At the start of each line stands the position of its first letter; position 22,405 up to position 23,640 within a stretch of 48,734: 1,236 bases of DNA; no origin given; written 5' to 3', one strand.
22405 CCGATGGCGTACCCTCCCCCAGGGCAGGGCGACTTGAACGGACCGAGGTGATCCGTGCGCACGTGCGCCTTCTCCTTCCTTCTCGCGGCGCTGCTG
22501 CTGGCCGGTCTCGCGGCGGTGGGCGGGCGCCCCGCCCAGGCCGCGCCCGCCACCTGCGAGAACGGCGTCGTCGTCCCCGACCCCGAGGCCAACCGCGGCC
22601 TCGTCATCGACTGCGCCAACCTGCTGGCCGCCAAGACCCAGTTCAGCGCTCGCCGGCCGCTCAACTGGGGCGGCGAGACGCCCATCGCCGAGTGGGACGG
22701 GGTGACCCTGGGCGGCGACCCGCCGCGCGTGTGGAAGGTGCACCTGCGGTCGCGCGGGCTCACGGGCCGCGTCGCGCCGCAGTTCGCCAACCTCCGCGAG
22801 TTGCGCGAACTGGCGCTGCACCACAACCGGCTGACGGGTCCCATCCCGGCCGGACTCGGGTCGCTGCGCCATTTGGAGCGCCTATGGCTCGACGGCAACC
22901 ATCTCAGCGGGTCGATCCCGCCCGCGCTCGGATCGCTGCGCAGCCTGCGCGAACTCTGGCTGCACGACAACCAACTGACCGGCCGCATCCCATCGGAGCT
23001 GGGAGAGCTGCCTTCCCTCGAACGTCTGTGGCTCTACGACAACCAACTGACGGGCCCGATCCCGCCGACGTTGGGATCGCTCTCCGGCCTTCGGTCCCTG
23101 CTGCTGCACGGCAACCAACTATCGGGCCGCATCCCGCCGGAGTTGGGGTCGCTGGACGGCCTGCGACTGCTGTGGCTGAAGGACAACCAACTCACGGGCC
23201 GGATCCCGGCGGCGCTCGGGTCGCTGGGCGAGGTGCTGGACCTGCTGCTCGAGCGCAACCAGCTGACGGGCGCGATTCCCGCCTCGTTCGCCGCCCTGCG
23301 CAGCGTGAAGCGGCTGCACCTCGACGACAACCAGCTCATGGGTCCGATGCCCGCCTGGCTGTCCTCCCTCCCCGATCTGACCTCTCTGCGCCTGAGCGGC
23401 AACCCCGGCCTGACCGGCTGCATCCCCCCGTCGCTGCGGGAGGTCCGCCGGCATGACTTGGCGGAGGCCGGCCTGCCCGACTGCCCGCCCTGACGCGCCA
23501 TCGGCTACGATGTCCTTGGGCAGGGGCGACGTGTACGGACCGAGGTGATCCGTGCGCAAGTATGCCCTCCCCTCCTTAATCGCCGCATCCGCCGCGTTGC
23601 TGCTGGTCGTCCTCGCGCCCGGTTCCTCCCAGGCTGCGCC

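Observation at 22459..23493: The repeats and caps are of the plant-specific LRR type; the single-module gene has the layout of a PGIP / LRR-receptor ectodomain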

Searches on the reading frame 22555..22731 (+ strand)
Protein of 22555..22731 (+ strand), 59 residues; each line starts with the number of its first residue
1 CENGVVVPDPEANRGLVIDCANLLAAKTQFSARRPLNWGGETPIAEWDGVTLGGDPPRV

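Call 16: search_solved_structures(query=A1, max_evalue=10, show_alignments=5)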
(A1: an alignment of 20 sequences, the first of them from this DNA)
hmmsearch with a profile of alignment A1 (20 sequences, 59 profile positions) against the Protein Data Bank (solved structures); distinct sequences matched with E-value up to 10: 1.
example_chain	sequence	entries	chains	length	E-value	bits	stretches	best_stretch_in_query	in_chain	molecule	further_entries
4l69_A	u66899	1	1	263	0.39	13.8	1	32-53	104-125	Ribosomal RNA small subunit methyltransferase E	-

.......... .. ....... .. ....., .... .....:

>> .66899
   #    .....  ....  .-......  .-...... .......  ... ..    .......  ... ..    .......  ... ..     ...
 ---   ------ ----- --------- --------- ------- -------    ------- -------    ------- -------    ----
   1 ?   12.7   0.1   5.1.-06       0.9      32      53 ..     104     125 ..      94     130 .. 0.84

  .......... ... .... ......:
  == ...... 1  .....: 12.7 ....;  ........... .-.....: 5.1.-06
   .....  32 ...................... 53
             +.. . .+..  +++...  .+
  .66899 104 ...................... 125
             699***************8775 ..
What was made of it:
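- Tried and rejected: A cap-only HMM (A1, 59 columns) against PDB sequences found only one chance-level non-plant hit (call 16).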

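Call 70: search_protein_representatives(alignment_id=A1)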
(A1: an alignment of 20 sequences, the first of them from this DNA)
Query: 20 sequences, 59 profile positions. Proteins with E-value up to 0.001 (for the whole library): 3691; up to 1e-10: 2592; up to 1e-30: 276. The best 150 are listed.
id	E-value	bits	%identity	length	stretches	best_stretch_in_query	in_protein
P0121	3.1e-232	766.8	-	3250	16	10-59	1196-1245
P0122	1.5e-178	594.9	-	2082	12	13-59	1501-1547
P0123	2.7e-165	552.5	-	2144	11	7-59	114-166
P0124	1.8e-153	514.6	-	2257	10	6-59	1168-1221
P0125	7.5e-149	499.8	-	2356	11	13-59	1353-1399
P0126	4.0e-141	475.1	-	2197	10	8-59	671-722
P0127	4.9e-136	458.7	-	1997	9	8-59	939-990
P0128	1.8e-129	437.8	-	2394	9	3-59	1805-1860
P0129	2.6e-122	414.8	-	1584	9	9-59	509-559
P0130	6.2e-122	413.6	-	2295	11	10-59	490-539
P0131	1.6e-121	412.3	-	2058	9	12-59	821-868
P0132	9.2e-119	403.4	-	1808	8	12-59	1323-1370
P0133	3.2e-115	392.1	-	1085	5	1-59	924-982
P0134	8.1e-114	387.6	-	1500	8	12-59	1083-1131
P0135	1.5e-108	370.7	-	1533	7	12-59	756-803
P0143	5.4e-92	317.7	-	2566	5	1-59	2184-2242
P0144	4.3e-84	292.4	-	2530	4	1-59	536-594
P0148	9.9e-78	272.0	-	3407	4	1-59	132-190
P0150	8.7e-75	262.6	-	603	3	1-59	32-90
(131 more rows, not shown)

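Call 73: search_protein_families(library=pfam, proteins=[P0148, P0143, P0144, P0150], max_evalue=0.00001)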
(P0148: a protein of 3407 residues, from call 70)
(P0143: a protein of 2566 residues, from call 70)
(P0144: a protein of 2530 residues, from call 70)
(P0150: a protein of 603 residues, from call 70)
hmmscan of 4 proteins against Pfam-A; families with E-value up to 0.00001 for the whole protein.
P0148 (3407 aa): 18 families
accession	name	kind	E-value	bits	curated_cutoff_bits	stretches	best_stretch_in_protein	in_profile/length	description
PF00560.39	LRR_1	-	6.9e-180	543.8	20.6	0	2078-2100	1-23/23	Leucine Rich Repeat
PF13855.12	LRR_8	-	3.8e-139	453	27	15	758-817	2-61/61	Leucine rich repeat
PF23598.1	LRR_14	-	5e-131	437.1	40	13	865-1008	57-200/353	Leucine-rich repeat region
PF12799.13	LRR_4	-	2.9e-130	421.7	27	2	2389-2426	1-37/44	Leucine Rich repeats (2 copies)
PF00028.23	Cadherin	-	3.5e-66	220.1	28.8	6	1047-1136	4-93/93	Cadherin domain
PF00041.27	fn3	-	4.5e-38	129.8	25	3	1146-1227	10-82/84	Fibronectin type III domain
PF25059.1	FN3_DSCAM-DSCAML_C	-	1.5e-20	73.8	39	2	1161-1220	14-71/89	DSCAM/DSCAML C-terminal Fn3-like domain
PF17963.7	Big_9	-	3.2e-17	63.6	23.6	1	2923-3017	1-89/89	Bacterial Ig domain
PF25374.1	Cadherin_FAT4_N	-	3.4e-16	59.8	35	0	3124-3209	6-85/85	FAT4-like, N-terminal cadherin-like domain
PF17803.7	Cadherin_4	-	8.9e-12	45.8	25.1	1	2923-2986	11-71/71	Bacterial cadherin-like domain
PF24758.1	LRR_At5g56370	-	5.4e-11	43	27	0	696-745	24-73/227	FBD-associated F-box protein At5g56370, LRR repeats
PF25788.1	Ig_Rha78A_N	-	9.7e-10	39.1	27.4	0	1148-1231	16-102/105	Rha78A-like, N-terminal immunoglobulin domain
PF05345.18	He_PIG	-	6.8e-08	33.3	24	1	2713-2785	7-85/96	Putative Ig domain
PF17892.7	Cadherin_5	-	1.4e-07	31.7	26.5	1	2923-3019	2-98/98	Cadherin-like domain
PF16656.11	Pur_ac_phosph_N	-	2.7e-07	31.5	30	0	1148-1230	11-93/93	Purple acid Phosphatase, N-terminal domain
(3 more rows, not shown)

P0143 (2566 aa): 13 families
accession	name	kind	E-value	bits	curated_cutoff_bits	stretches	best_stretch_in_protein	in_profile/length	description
PF00560.39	LRR_1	-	1.1e-103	316.8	20.6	0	1102-1124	1-23/23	Leucine Rich Repeat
PF12799.13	LRR_4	-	7.9e-81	264.7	27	1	1920-1956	3-38/44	Leucine Rich repeats (2 copies)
PF23598.1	LRR_14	-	1.4e-77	261.3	40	6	1539-1650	41-148/353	Leucine-rich repeat region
PF13855.12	LRR_8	-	1.5e-77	255.7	27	6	1174-1233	2-61/61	Leucine rich repeat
PF00041.27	fn3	-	1.2e-49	166.8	25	4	1732-1830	2-83/84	Fibronectin type III domain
PF25059.1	FN3_DSCAM-DSCAML_C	-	1.3e-15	57.9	39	0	1756-1836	14-85/89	DSCAM/DSCAML C-terminal Fn3-like domain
PF24141.1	LRR_ComC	-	2.3e-10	41.1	27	0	2277-2352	205-273/288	EGF-like domain-containing protein ComC LRR domain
PF13582.12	Reprolysin_3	-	6.9e-10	39.9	22.4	1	201-316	4-123/123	Metallo-peptidase family M12B Reprolysin-like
PF16656.11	Pur_ac_phosph_N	-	3.6e-09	37.5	30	0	907-987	15-88/93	Purple acid Phosphatase, N-terminal domain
PF13688.12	Reprolysin_5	-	8.9e-09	36.3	27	1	176-373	4-193/196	Metallo-peptidase family M12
PF25019.1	LRR_R13L1-DRL21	-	1.3e-08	35.2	27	0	1198-1253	70-125/127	R13L1/DRL21 LRRs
PF23211.1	LRR_LRWD1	-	9.1e-08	32.5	28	0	1587-1677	10-98/190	Leucine-rich repeat and WD repeat-containing protein 1, LRR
PF13583.11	Reprolysin_4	-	5.9e-06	26.5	22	0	178-361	6-177/203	Metallo-peptidase family M12B Reprolysin-like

P0144 (2530 aa): 11 families
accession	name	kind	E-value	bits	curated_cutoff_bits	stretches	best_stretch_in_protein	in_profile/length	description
PF00560.39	LRR_1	-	8.2e-101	308.3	20.6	0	785-807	1-23/23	Leucine Rich Repeat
PF23598.1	LRR_14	-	1.6e-93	313.7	40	9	1155-1291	42-178/353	Leucine-rich repeat region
PF12799.13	LRR_4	-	1.6e-81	266.9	27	0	183-220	1-37/44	Leucine Rich repeats (2 copies)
PF13855.12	LRR_8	-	5.4e-78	257.1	27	1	785-844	2-61/61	Leucine rich repeat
PF00041.27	fn3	-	3.4e-40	136.6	25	3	879-964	2-79/84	Fibronectin type III domain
PF25059.1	FN3_DSCAM-DSCAML_C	-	4.9e-15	56.1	39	0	896-957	9-69/89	DSCAM/DSCAML C-terminal Fn3-like domain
PF16656.11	Pur_ac_phosph_N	-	1.2e-13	51.8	30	0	1324-1404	5-87/93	Purple acid Phosphatase, N-terminal domain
PF24141.1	LRR_ComC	-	2.4e-13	50.8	27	0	131-225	187-274/288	EGF-like domain-containing protein ComC LRR domain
PF19078.6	Big_12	-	2.9e-13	50.3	27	1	436-521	4-96/102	Bacterial Ig-like domain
PF03797.25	Autotransporter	-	3.5e-09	37.2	26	1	2164-2369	1-207/255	Autotransporter beta-domain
PF25788.1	Ig_Rha78A_N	-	1.4e-07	32.1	27.4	0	1332-1405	19-96/105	Rha78A-like, N-terminal immunoglobulin domain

P0150 (603 aa): 6 families
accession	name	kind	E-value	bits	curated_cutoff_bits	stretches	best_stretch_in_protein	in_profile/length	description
PF00560.39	LRR_1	-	1.8e-46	146.5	20.6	0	281-303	1-23/23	Leucine Rich Repeat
PF12799.13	LRR_4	-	1.4e-31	108.3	27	2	428-464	2-37/44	Leucine Rich repeats (2 copies)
PF13855.12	LRR_8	-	2.3e-30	104.6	27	3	210-268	3-61/61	Leucine rich repeat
PF23598.1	LRR_14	-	7.9e-22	77.9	40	2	102-192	37-122/353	Leucine-rich repeat region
PF23211.1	LRR_LRWD1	-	1.8e-08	34.8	28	0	233-316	22-98/190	Leucine-rich repeat and WD repeat-containing protein 1, LRR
PF13516.12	LRR_6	-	4.6e-08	33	23.4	0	281-294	4-17/24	Leucine Rich repeat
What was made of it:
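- The same cap occurs in giant mosaic proteins with cadherin, fn3, Big and autotransporter domains (call 73).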

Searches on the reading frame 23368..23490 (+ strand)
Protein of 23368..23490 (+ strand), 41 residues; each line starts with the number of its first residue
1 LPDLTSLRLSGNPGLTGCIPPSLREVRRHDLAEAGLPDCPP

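Call 60: search_solved_structures(query=window:23368-23490:+, max_evalue=10, show_alignments=5)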
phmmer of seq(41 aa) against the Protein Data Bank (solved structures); distinct sequences matched with E-value up to 10: 8.
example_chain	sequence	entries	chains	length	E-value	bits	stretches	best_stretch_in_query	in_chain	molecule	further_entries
8ikw_A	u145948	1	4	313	0.19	15.4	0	1-26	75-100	Polygalacturonase inhibitor 2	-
6qxp_A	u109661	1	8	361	0.23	15.1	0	11-27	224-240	Leucine-rich repeat extensin-like protein 2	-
1ogq_A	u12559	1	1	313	0.26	14.9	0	1-26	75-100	POLYGALACTURONASE INHIBITING PROTEIN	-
7brc_A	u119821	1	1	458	1.1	13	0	1-23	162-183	Receptor-like kinase TMK3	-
21az_A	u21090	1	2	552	1.6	12.5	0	2-25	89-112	Leucine-rich repeat receptor protein kinase HPCA1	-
4glp_A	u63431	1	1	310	1.7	12.4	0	2-15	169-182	Monocyte differentiation antigen CD14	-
6fg7_A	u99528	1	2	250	2.3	12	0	1-25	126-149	Inactive LRR receptor-like serine/threonine-protein kinase BIR2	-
8s3e_E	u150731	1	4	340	3.8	11.3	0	1-39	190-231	Leucine-rich repeat-containing protein 26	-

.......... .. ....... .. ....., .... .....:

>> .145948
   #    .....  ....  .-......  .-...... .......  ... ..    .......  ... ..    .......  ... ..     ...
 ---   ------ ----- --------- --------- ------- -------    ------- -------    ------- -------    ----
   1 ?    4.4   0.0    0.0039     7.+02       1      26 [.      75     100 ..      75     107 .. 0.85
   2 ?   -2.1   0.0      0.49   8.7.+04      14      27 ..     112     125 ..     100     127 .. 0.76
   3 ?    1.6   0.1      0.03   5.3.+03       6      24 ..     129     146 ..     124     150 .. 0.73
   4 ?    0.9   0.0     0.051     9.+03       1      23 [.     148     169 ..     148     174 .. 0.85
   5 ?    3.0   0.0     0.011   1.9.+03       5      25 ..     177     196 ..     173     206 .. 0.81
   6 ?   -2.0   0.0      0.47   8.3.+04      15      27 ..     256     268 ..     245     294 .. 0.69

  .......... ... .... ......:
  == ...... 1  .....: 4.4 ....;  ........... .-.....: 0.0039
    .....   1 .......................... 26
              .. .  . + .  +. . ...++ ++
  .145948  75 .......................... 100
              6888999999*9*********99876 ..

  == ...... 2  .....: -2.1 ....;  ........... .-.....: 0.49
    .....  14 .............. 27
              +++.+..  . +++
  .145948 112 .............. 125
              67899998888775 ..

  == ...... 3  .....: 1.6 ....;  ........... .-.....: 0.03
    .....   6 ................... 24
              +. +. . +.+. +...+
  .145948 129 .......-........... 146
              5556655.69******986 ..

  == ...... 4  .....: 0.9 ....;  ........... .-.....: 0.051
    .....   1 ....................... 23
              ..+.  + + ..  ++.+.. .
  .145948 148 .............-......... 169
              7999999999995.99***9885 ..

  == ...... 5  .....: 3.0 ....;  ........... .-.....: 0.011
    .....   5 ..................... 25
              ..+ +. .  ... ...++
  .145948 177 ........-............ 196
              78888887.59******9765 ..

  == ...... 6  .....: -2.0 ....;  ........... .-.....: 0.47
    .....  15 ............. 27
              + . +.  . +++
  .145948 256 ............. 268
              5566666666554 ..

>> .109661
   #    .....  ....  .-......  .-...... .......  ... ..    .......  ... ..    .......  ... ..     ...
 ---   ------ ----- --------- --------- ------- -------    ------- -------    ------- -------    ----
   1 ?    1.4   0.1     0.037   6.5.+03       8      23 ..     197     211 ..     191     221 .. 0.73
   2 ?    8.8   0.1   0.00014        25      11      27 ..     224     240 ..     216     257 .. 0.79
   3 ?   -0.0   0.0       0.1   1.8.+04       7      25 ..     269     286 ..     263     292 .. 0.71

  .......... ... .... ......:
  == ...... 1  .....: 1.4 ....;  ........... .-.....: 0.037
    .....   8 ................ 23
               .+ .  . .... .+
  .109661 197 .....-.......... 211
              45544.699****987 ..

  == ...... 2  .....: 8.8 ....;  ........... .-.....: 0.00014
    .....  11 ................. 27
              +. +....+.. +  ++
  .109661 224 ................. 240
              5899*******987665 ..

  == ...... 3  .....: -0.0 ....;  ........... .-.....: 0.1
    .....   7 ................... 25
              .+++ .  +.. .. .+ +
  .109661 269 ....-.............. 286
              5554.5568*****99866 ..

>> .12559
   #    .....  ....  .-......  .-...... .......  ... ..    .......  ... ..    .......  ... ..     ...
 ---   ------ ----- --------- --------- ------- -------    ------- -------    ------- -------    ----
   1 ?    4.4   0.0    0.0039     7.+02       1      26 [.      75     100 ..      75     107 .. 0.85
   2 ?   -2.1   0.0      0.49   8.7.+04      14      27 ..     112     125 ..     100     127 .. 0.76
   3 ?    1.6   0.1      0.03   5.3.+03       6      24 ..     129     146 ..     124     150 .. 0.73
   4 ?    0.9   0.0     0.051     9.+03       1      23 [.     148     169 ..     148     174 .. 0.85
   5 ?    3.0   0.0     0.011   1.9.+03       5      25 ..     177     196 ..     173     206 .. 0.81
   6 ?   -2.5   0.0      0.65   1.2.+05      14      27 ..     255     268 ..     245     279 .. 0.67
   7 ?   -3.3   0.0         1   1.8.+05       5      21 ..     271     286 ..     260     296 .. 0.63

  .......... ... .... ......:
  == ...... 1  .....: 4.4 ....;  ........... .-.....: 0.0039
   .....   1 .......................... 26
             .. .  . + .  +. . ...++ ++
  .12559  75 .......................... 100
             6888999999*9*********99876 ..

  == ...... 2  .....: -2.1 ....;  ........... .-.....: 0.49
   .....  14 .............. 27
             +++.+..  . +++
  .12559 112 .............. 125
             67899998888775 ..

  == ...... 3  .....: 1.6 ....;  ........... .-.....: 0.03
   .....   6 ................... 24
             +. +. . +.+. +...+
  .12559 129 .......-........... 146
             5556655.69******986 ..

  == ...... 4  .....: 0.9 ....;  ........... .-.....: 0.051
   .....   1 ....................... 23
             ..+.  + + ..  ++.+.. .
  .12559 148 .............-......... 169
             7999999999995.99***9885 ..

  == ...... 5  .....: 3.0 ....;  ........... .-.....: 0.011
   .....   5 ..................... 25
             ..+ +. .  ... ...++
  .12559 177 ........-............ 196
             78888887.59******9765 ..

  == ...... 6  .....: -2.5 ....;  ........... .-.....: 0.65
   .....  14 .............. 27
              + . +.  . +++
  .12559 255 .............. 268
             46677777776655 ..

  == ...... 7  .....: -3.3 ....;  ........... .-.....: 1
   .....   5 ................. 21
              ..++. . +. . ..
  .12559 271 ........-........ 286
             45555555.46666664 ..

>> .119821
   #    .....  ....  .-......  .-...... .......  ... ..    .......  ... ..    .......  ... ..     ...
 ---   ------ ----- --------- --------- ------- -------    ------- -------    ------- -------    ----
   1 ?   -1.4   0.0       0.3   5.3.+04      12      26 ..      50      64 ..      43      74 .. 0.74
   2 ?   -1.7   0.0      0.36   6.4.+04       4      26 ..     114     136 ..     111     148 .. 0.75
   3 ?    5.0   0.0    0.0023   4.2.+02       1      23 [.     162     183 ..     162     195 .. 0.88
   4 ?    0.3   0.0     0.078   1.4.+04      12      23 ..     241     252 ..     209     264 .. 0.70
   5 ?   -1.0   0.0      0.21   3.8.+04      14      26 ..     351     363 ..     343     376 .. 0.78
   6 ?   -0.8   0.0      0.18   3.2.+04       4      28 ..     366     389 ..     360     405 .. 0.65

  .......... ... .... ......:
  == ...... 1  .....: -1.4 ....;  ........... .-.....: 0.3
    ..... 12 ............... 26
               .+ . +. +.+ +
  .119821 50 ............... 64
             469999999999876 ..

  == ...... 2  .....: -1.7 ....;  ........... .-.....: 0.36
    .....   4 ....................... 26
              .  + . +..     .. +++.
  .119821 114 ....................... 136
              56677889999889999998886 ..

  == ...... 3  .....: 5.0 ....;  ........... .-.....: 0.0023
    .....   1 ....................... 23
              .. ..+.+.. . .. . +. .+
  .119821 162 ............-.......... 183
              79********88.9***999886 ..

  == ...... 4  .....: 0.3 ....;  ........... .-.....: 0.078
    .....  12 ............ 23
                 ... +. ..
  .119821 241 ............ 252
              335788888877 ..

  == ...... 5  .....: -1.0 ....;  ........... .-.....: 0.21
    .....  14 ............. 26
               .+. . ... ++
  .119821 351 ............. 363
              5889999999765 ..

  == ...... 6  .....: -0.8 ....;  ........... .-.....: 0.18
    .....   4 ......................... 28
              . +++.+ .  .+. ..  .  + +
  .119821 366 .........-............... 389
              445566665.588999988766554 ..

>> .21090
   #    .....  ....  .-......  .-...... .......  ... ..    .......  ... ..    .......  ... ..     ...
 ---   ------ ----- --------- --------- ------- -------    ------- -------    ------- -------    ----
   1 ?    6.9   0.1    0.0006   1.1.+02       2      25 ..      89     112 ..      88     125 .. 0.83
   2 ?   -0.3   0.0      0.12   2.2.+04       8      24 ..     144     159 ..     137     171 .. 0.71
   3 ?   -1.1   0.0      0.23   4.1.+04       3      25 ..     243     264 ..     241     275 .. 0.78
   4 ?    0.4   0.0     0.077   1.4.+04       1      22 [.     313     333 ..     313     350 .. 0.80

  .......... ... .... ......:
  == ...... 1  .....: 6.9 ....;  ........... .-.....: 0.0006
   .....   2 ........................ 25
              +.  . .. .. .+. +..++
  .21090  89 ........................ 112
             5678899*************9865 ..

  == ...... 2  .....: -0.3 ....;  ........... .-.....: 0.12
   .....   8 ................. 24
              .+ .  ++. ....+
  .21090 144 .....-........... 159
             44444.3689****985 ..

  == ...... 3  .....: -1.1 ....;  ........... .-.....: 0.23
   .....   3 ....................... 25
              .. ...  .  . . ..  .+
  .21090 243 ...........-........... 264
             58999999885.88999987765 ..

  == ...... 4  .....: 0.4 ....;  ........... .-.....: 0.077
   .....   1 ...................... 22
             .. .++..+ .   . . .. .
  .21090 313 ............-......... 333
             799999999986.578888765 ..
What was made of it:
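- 23377..23484 (+): LRR10 plus C-cap (residues 307-342): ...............321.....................342. No significant plant C-cap match (call 60).
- Tried and rejected: The weak hits align to internal repeats (call 60).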
